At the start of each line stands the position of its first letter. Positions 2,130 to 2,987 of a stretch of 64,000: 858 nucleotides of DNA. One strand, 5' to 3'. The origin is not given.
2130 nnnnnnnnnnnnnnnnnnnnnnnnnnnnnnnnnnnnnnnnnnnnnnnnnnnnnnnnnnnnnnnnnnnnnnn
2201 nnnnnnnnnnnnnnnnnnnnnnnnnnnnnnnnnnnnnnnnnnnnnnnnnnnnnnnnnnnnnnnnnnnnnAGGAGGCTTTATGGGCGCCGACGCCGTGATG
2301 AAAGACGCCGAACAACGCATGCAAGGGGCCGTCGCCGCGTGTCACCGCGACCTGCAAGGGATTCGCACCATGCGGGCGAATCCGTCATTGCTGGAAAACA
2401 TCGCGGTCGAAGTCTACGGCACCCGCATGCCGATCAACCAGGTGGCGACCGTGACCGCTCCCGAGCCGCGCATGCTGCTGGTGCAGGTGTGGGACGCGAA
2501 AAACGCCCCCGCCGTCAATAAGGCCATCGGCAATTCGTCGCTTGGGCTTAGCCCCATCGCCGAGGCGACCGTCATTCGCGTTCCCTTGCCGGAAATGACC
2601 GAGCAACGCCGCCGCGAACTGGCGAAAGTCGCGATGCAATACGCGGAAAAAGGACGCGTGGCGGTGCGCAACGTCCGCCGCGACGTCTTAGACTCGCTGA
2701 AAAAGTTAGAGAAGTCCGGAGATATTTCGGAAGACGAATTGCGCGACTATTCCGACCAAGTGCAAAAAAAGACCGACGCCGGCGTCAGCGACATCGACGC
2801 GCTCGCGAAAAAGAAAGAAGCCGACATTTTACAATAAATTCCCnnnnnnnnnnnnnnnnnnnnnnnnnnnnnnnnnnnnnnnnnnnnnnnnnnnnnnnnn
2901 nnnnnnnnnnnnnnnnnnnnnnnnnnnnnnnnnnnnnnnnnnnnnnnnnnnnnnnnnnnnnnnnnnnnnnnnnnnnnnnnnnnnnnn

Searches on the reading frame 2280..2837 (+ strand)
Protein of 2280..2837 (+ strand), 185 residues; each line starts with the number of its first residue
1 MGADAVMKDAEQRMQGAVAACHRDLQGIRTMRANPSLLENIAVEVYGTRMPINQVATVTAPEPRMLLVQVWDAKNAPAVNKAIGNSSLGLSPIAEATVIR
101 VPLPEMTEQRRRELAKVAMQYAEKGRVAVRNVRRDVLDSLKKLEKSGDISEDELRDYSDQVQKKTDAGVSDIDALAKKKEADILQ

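Call 9: search_protein_families(library=pfam, proteins=[window:2280-2837:+], max_evalue=0.001)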
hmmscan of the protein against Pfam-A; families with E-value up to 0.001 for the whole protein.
window:2280-2837:+ (185 aa): 1 family
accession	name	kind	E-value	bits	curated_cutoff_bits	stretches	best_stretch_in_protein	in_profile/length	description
PF01765.24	RRF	-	1e-59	201.5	29.7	1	23-184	3-164/164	Ribosome recycling factor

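Call 16: find_encoding_contigs(protein=window:2280-2837:+, flank=10000, max_places=5)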
Protein window:2280-2837:+ (185 aa): 1 contig read that carries it; 1 place shown.
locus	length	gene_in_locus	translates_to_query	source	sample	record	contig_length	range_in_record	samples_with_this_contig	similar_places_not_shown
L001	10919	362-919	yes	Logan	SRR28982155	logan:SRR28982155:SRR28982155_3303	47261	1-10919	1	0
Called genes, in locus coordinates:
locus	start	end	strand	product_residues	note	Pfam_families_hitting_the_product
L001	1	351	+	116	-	?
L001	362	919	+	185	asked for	PF01765:RRF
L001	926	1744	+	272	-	PF00459:Inositol_P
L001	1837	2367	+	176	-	PF09997:DUF2238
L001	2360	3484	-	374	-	PF00155:Aminotran_1_2, PF00266:Aminotran_5, PF01041:DegT_DnrJ_EryC1, PF01212:Beta_elim_lyase, PF00282:Pyridoxal_deC (faint)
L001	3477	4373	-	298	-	PF00483:NTP_transferase, PF12804:NTP_transf_3 (weak)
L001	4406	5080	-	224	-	PF01135:PCMT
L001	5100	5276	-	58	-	PF00471:Ribosomal_L33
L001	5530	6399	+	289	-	-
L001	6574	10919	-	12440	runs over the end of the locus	-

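Call 68: list_cluster_members(proteins=[window:2280-2834:+, window:1529-2266:+, window:2844-3659:+, window:54184-55215:+, window:55202-56179:+, window:49738-51183:-, window:47293-48669:+, window:6327-6998:-])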
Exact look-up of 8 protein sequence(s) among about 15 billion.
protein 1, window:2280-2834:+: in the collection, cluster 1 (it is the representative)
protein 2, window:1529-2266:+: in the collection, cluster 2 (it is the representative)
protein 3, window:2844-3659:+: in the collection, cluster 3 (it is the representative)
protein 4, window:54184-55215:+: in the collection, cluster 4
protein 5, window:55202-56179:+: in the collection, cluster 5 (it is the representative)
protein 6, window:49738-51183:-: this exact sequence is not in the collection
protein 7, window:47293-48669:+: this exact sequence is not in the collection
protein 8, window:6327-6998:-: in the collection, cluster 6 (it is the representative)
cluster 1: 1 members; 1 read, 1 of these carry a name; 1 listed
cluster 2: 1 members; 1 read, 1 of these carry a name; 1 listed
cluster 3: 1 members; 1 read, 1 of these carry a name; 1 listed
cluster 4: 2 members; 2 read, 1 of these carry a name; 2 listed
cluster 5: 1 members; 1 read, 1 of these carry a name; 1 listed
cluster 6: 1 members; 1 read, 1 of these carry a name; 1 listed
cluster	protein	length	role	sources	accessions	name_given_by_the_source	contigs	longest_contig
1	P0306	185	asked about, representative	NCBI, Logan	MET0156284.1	MAG: ribosome recycling factor [Rickettsiales bacterium]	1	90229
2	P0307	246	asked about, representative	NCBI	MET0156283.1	MAG: UMP kinase [Rickettsiales bacterium]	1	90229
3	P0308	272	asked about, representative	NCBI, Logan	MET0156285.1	MAG: inositol monophosphatase family protein [Rickettsiales bacterium]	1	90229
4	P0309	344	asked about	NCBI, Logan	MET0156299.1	MAG: phosphate acyltransferase PlsX [Rickettsiales bacterium]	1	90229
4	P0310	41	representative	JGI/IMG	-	-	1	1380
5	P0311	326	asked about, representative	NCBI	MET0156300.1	MAG: beta-ketoacyl-ACP synthase III [Rickettsiales bacterium]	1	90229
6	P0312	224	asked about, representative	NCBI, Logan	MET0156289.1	MAG: hypothetical protein ABW189_09350 [Rickettsiales bacterium]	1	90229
